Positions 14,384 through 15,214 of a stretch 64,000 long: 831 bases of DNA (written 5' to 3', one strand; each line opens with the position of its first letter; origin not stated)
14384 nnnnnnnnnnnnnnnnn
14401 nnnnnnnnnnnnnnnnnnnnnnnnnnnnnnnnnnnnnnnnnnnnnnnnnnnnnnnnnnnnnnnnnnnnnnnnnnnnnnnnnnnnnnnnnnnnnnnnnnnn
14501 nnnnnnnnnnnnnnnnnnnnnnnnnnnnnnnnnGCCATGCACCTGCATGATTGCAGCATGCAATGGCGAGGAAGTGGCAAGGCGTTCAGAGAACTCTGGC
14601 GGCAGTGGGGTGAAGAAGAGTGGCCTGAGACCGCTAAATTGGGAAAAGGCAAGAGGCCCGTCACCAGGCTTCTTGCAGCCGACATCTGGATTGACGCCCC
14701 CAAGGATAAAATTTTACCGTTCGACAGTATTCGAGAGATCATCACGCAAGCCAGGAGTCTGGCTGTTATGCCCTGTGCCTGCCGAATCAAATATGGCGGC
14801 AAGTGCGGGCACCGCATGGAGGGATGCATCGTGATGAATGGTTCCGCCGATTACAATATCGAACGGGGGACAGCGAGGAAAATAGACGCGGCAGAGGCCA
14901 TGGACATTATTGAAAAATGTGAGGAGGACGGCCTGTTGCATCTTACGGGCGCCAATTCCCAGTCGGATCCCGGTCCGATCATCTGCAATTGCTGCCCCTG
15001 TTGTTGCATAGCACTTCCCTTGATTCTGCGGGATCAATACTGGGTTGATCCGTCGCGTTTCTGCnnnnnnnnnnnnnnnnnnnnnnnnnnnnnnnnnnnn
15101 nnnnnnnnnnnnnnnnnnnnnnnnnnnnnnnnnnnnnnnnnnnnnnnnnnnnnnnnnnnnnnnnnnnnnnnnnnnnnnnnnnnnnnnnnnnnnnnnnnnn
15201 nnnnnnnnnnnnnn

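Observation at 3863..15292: Five-fold expansion of an uncharacterised winged-helix / poly-cysteine / di-ferredoxin protein module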

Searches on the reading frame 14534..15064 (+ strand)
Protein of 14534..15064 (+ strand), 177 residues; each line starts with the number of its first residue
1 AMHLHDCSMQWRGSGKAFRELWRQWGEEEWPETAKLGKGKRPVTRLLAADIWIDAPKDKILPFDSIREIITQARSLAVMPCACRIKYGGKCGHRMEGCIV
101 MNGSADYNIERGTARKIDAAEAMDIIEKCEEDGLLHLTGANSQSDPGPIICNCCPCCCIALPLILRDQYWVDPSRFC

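Call 39: search_solved_structures(query=A3, max_evalue=10, show_alignments=2)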
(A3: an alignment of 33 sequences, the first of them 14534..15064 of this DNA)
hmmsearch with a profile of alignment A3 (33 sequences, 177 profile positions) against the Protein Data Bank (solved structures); distinct sequences matched with E-value up to 10: 6.
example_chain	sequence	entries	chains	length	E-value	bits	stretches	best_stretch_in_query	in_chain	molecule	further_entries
4wsl_A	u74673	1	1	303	7.6e-08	35.6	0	111-136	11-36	Pentatricopeptide repeat protein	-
4wn4_A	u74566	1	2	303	4.3e-07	33.1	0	111-136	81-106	Pentatricopeptide repeat protein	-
4pjr_A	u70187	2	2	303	5.6e-06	29.5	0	111-136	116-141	Pentatricopeptide repeat protein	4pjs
5orq_A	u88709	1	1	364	1.1e-05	28.6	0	111-136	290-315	cPPR-Telo1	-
4pjq_A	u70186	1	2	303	9e-05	25.6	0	111-135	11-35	Pentatricopeptide repeat protein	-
5orm_A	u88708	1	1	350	9.7e-05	25.5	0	111-136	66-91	cPPR-Telo1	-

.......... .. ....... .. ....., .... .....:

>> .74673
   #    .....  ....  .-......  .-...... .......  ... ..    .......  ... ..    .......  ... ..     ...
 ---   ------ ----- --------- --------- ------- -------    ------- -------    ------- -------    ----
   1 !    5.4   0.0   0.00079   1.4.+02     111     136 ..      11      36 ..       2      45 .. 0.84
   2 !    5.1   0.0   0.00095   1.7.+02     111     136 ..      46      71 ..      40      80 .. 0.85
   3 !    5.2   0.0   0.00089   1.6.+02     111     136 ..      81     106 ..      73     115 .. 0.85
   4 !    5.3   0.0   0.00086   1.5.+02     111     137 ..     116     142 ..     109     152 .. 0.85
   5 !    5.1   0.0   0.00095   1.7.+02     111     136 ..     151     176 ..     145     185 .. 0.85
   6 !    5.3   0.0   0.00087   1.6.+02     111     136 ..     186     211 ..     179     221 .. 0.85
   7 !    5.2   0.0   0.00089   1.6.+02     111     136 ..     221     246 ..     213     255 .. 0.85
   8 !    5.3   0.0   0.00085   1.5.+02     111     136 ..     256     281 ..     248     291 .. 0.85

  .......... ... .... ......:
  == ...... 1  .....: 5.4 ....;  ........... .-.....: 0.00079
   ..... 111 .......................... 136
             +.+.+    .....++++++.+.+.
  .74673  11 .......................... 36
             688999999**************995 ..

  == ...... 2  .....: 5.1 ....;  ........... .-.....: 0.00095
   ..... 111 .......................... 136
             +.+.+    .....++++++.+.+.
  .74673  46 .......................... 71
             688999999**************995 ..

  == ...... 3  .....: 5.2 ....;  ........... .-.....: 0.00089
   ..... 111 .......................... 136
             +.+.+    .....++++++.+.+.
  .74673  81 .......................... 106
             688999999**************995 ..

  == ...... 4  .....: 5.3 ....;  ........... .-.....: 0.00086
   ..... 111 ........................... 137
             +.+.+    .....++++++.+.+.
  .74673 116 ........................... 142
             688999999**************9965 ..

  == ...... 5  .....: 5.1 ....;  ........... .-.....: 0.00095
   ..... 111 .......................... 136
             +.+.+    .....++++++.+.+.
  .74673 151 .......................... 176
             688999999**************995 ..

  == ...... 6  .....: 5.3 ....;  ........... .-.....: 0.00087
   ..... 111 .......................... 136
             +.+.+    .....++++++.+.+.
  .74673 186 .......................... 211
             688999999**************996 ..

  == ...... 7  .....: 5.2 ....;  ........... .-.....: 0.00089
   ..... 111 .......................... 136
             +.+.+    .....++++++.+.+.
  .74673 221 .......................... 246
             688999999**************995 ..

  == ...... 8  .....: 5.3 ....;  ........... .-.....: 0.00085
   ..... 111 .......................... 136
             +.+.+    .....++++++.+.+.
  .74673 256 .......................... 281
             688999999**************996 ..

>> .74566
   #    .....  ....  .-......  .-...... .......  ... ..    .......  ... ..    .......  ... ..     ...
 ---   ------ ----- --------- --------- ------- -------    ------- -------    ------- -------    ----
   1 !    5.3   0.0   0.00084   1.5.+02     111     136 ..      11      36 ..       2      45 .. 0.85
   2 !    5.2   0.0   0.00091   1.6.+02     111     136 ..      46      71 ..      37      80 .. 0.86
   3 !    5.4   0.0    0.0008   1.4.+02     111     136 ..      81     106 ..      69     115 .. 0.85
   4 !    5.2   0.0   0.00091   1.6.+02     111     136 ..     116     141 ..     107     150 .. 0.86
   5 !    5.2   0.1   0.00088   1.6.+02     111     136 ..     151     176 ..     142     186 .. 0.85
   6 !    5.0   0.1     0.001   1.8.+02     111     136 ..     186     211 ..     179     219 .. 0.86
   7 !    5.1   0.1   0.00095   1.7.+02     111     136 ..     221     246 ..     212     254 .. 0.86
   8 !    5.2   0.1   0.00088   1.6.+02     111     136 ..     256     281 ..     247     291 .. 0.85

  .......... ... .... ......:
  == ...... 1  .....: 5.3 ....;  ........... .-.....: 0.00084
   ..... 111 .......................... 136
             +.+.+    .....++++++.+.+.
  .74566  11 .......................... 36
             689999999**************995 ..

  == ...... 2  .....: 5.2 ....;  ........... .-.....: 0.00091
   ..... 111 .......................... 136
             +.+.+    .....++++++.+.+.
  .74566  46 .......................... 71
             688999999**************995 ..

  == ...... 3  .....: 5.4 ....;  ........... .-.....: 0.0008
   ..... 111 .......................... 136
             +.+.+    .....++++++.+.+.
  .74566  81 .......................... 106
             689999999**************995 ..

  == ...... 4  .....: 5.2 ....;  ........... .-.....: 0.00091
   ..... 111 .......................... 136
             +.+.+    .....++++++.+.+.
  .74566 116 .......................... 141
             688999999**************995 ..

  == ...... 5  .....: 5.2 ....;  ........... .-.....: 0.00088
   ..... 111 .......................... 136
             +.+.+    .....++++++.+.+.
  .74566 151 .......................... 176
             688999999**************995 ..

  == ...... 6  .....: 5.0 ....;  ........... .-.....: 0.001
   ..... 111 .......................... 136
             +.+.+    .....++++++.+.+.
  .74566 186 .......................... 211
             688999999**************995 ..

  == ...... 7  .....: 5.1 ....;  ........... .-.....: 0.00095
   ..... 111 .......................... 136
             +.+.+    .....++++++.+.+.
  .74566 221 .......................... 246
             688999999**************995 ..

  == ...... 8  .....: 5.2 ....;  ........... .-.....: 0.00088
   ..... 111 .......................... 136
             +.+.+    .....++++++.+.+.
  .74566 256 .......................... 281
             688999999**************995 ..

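Call 47: predict_structure(alignment_id=A3)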
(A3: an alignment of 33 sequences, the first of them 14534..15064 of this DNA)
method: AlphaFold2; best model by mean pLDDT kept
length: 177 residues; sequences in the alignment: 33
mean_pLDDT: 88.3   pTM: 0.85
mean pLDDT of the five models: 88.3, 87.4, 84.8, 84.8, 84.3
residues with pLDDT >= 90: 86; 70-90: 86; 50-70: 5; < 50: 0
segments of 3 or more residues with pLDDT < 50: none
pLDDT, mean of each block of 10 residues (from residue 1): 86 90 91 85 84 81 89 95 89 91 95 96 94 88 77 89 83 85
secondary structure, 60 per line:
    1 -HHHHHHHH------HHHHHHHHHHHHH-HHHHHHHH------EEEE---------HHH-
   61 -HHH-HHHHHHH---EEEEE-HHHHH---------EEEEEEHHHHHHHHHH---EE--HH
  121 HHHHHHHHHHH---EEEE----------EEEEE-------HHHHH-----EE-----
elements in order: H2-9 H16-28 H30-37 E44-47 H66-72 E76-80 H82-86 E96-101 H102-111 H119-131 E135-138 E149-153 H161-165

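Call 51: fold_search(model_id=the predicted structure, library=pdb)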
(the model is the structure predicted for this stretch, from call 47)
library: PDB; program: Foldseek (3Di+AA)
matches with E <= 10: 13; with E <= 0.001: 0
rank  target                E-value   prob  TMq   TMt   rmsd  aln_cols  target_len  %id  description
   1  1vrb_D                2.5e+00  0.05  0.18  0.11  10.2       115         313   15  Crystal structure of Putative asparaginyl hydroxylase (2636534) from Bacillus subtilis at 2.60 A resolution (released 2005-03-15)
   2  9ca7_I                3.4e+00  0.01  0.12  0.06  21.1       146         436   12  Cryo-EM structure of human SRCAP-nucleosome complex in the fully-engaged state (composite structure) (released 2025-06-18)
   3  7co1_E                4.6e+00  0.01  0.11  0.11  13.2       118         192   14  Crystal structure of SMAD2 in complex with wild-type CBP (released 2020-11-25)
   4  9ca7_E                5.2e+00  0.01  0.12  0.06  20.6       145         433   13  Cryo-EM structure of human SRCAP-nucleosome complex in the fully-engaged state (composite structure) (released 2025-06-18)
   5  7x39_A                5.2e+00  0.01  0.09  0.12  14.5        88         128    6  Structure of CIZ1 bound ERH (released 2022-08-31)
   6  3dr6_B                7.0e+00  0.08  0.13  0.14   2.4        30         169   20  Structure of yncA, a putative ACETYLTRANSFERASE from Salmonella typhimurium (released 2008-09-09)
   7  1yc1                  7.4e+00  0.01  0.16  0.14  17.0       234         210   12  Crystal Structures of human HSP90alpha complexed with dihydroxyphenylpyrazoles (released 2005-02-22)
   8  3dr6_C                7.9e+00  0.08  0.13  0.14   2.4        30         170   20  Structure of yncA, a putative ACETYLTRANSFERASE from Salmonella typhimurium (released 2008-09-09)
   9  7zcc_C                7.9e+00  0.02  0.19  0.12  11.8       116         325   14  yxBC from Bacillus subtilis in complex with Mn and N-oxalylglycine (NOG) (released 2023-04-05)
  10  2glx_A                8.4e+00  0.01  0.10  0.07  13.9        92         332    9  Crystal Structure Analysis of bacterial 1,5-AF Reductase (released 2006-08-29)
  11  9hnc_AAA              8.9e+00  0.01  0.12  0.08  11.4        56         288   12  Crystal structure of potassium-independent L-asparaginase from Phaseolus vulgaris (PvAIII, PvAspG2) (released 2025-05-14)
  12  2c9o_B                8.9e+00  0.00  0.06  0.04  11.1        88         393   10  3D Structure of the human RuvB-like helicase RuvBL1 (released 2006-10-23)
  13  7qxb_A                9.5e+00  0.01  0.16  0.05  16.3       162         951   10  Cryo-EM map of human telomerase-DNA-TPP1-POT1 complex (sharpened map) (released 2022-03-02)

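Call 52: search_protein_representatives(alignment_id=A3)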
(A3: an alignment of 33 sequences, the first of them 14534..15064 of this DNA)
Query: 33 sequences, 177 profile positions. Proteins with E-value up to 0.001 (for the whole library): 3156; up to 1e-10: 1929; up to 1e-30: 330. The best 150 are listed.
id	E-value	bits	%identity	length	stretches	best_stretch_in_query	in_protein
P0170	4.2e-68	244.9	-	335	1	2-177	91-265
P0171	4.0e-62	225.5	-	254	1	1-177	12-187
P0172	7.1e-58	211.6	-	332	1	1-177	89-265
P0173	4.9e-57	208.9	-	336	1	2-177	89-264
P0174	2.9e-54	199.8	-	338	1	1-167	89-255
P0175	3.1e-54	199.7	-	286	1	3-176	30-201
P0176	7.9e-53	195.2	-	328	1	2-176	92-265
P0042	4.0e-52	192.9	-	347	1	2-177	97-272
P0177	1.6e-51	190.9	-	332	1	1-176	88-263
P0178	4.3e-51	189.5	-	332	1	2-176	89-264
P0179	1.7e-49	184.3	-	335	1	1-177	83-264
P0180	2.8e-48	180.4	-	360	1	2-177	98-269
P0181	3.1e-48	180.2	-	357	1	6-176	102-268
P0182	9.0e-48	178.7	-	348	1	3-176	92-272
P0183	1.1e-47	178.4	-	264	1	2-176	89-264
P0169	3.3e-42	160.6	-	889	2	11-177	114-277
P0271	2.5e-37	144.7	-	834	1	5-176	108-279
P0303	8.3e-36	139.7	-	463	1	3-176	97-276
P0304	8.6e-36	139.7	-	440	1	2-176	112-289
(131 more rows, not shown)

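Call 84: search_protein_families(library=pfam, alignment_id=A3, max_evalue=5)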
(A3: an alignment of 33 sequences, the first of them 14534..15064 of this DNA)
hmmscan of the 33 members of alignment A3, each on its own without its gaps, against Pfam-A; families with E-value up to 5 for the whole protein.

A. member 1, window:14534-15064:+ (177 aa): 0 families

B. families by the number of members that match (of 33 scanned): 12 families
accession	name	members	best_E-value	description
PF25418.1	DUF7890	2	0.09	Domain of unknown function (DUF7890)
PF15399.11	DUF4620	1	0.016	Domain of unknown function (DUF4620)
PF11436.14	DUF3199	1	0.044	Protein of unknown function (DUF3199)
PF03993.17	DUF349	1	0.05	Domain of Unknown Function (DUF349)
PF00504.26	Chloroa_b-bind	1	0.058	Chlorophyll A-B binding protein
PF24704.1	DUF7667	1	0.074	Family of unknown function (DUF7667)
PF10976.13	DUF2790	1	0.12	Protein of unknown function (DUF2790)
PF24652.2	CEP76_C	1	0.15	Centrosomal protein of 76 kDa C-terminal domain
PF02702.23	KdpD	1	0.2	Osmosensitive K+ channel His kinase sensor domain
PF21801.3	ASPP2-like_RA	1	0.2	Apoptosis-stimulating of p53 protein 2-like, N-terminal RA domain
PF21217.3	PaaA2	1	0.52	Stability determinant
PF01535.26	PPR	1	0.66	PPR repeat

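Call 91: fold_search(model_id=the predicted structure, library=viral)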
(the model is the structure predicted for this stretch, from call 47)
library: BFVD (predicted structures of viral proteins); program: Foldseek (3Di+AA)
matches with E <= 10: 33; with E <= 0.001: 0
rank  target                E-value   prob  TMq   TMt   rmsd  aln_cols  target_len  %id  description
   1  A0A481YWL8            2.8e+00  0.01  0.12  0.09  17.6        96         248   18  Ankyrin repeat protein [Marseillevirus LCMAC201]
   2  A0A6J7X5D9            3.0e+00  0.07  0.18  0.41  11.7        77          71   10  Uncharacterized protein [uncultured Caudovirales phage]
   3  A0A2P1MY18            3.6e+00  0.03  0.17  0.15  12.5        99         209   10  Uncharacterized protein [Staphylococcus phage phiSA_BS1]
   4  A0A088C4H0            4.5e+00  0.02  0.17  0.14  13.0       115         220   12  (no name in the UniProt tables at hand)
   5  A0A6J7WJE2            4.8e+00  0.02  0.20  0.19  14.2       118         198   14  HTH_ARSR domain containing protein [uncultured Caudovirales phage]
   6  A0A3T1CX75            4.8e+00  0.01  0.16  0.12  16.3       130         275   12  BTB/POZ domain-containing protein [Acanthamoeba castellanii medusavirus J1]
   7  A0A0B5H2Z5            4.8e+00  0.01  0.12  0.16  14.8       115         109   13  Uncharacterized protein [Vibrio phage phi 3]
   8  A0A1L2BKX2            5.4e+00  0.04  0.16  0.09   6.8        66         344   20  (no name in the UniProt tables at hand)
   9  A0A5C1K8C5            5.8e+00  0.01  0.13  0.13  14.2       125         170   13  Metalochaperone [Klebsiella phage Soft]
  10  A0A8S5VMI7            6.1e+00  0.09  0.27  0.46   4.3        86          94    9  Uncharacterized protein [Ackermannviridae sp.]
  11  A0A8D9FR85            6.1e+00  0.02  0.17  0.32   9.8        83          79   17  Uncharacterized protein [uncultured marine phage]
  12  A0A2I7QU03            6.1e+00  0.01  0.12  0.20  14.1       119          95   10  (no name in the UniProt tables at hand)
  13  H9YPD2                6.5e+00  0.03  0.17  0.28   7.5        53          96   15  (no name in the UniProt tables at hand)
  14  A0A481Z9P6            6.9e+00  0.00  0.11  0.08  16.6       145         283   10  Proliferating cell nuclear antigen [Pithovirus LCPAC304]
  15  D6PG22                7.4e+00  0.03  0.21  0.32  10.9        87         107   11  (no name in the UniProt tables at hand)
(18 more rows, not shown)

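Call 94: search_protein_families(library=pfam, proteins=[P0271, P0303, P0304], max_evalue=0.0001)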
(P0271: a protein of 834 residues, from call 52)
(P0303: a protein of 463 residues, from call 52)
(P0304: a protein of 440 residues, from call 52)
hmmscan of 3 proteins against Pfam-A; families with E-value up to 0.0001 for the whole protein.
P0271 (834 aa): 7 families
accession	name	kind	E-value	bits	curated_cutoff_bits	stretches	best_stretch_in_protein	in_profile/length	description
PF07992.20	Pyr_redox_2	-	1.8e-25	90.4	26.1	1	412-702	2-291/291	Pyridine nucleotide-disulphide oxidoreductase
PF14691.11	Fer4_20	-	6.2e-23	81.2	25.8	1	318-397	29-111/113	Dihydroprymidine dehydrogenase domain II, 4Fe-4S cluster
PF13738.12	Pyr_redox_3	-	7.6e-11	42.2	30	1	498-686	127-305/305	Pyridine nucleotide-disulphide oxidoreductase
PF00070.33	Pyr_redox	-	9e-09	36.2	22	0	542-616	1-79/82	Pyridine nucleotide-disulphide oxidoreductase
PF13450.12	NAD_binding_8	-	3.6e-08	34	21.9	1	415-449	1-35/68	NAD(P)-binding Rossmann-like domain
PF01266.30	DAO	-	5.7e-07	29.8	27.9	0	413-447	2-37/353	FAD dependent oxidoreductase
PF00037.32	Fer4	-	1e-05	25.6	21.1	1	786-807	3-24/24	4Fe-4S binding domain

P0303 (463 aa): 5 families
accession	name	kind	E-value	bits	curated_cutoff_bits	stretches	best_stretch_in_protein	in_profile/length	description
PF12838.12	Fer4_7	-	2.9e-09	37.7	27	1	284-333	1-49/52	4Fe-4S dicluster domain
PF13187.11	Fer4_9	-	4.3e-07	30.3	27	1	284-333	1-48/52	4Fe-4S dicluster domain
PF13237.11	Fer4_10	-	1.3e-06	28.7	25.5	1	281-332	5-52/53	4Fe-4S dicluster domain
PF14697.11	Fer4_21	-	3.9e-06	27.3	35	1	279-332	2-51/59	4Fe-4S dicluster domain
PF00037.32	Fer4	-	1.1e-05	25.5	21.1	0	316-332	2-18/24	4Fe-4S binding domain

P0304 (440 aa): 7 families
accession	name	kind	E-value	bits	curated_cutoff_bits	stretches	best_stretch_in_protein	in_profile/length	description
PF00037.32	Fer4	-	3.7e-11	42.8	21.1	2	292-314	2-24/24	4Fe-4S binding domain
PF14697.11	Fer4_21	-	1.1e-09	38.8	35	1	332-366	3-37/59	4Fe-4S dicluster domain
PF12838.12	Fer4_7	-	1.3e-09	38.9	27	1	298-348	2-49/52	4Fe-4S dicluster domain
PF12837.12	Fer4_6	-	8.7e-09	35.4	25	0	294-313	5-24/24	4Fe-4S binding domain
PF13237.11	Fer4_10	-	1.5e-07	31.6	25.5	1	292-347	3-52/53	4Fe-4S dicluster domain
PF13187.11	Fer4_9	-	2.3e-06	28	27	1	298-350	2-50/52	4Fe-4S dicluster domain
PF12797.12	Fer4_2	-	2.7e-05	24.3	24.5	0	329-347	2-20/22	4Fe-4S binding domain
